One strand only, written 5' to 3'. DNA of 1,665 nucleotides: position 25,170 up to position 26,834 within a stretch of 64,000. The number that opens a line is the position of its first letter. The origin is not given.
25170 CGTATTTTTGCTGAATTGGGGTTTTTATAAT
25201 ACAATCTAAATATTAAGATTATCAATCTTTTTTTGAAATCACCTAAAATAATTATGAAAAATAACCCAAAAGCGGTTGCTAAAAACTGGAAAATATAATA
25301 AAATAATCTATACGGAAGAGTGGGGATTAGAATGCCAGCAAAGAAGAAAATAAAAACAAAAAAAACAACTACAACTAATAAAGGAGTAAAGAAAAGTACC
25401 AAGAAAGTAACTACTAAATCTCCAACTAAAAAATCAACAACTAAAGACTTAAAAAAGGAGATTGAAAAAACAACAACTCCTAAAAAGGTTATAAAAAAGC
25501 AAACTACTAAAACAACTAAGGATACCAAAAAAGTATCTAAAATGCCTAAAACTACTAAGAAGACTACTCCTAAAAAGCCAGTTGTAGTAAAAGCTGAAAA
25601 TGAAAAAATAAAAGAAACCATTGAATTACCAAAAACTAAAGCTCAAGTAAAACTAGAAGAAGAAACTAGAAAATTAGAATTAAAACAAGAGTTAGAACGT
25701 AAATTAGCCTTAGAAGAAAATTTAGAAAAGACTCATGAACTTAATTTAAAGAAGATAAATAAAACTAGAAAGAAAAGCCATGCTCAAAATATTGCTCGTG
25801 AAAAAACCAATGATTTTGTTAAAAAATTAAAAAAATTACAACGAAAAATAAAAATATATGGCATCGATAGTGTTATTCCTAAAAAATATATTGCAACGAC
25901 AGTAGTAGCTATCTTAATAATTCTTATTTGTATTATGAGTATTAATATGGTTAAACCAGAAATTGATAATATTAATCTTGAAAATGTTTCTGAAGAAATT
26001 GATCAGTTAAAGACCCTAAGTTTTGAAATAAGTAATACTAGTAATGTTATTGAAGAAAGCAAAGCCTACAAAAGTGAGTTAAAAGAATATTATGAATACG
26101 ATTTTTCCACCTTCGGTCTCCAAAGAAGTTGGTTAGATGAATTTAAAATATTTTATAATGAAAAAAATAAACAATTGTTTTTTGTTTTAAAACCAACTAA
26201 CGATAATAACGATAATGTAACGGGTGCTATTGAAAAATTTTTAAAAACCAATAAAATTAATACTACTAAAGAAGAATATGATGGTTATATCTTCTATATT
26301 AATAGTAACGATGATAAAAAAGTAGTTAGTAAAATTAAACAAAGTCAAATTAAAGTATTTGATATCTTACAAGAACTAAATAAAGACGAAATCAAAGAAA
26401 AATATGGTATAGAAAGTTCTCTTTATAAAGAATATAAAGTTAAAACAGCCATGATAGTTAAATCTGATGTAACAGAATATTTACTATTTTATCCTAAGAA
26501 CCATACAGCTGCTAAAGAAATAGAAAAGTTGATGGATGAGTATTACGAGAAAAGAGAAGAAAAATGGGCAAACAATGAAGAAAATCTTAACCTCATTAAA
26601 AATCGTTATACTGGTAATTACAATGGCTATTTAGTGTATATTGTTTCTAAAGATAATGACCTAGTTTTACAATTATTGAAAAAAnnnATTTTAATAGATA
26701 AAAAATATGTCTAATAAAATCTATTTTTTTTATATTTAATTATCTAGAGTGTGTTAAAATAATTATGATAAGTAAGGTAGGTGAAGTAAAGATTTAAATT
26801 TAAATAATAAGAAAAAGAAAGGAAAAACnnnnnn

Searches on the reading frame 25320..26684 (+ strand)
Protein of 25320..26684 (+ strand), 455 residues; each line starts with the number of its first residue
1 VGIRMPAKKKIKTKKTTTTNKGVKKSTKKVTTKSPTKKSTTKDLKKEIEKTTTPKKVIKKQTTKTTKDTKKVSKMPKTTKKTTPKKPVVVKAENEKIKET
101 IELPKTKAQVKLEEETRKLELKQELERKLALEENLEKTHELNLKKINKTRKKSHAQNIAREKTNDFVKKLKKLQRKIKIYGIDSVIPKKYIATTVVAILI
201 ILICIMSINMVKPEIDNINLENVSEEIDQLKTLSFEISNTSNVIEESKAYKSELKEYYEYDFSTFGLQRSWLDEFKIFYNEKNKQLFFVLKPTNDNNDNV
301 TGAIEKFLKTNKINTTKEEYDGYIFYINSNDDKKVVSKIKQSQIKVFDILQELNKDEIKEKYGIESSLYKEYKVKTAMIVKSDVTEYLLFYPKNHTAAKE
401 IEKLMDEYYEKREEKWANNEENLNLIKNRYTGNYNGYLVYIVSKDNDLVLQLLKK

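Call 42: search_protein_families(library=ncbifam, proteins=[window:25320-26684:+], max_evalue=0.00001)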
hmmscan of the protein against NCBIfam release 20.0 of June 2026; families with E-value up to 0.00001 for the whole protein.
window:25320-26684:+ (455 aa): 0 families

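Call 79: search_protein_families(library=pfam, proteins=[window:25320-26684:+], max_evalue=0.00001)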
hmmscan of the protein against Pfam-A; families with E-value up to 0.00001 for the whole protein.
window:25320-26684:+ (455 aa): 1 family
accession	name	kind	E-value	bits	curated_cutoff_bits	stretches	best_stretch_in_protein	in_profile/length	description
PF14270.11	DUF4358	-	1e-11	45.4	25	1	349-443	8-102/102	Domain of unknown function (DUF4358)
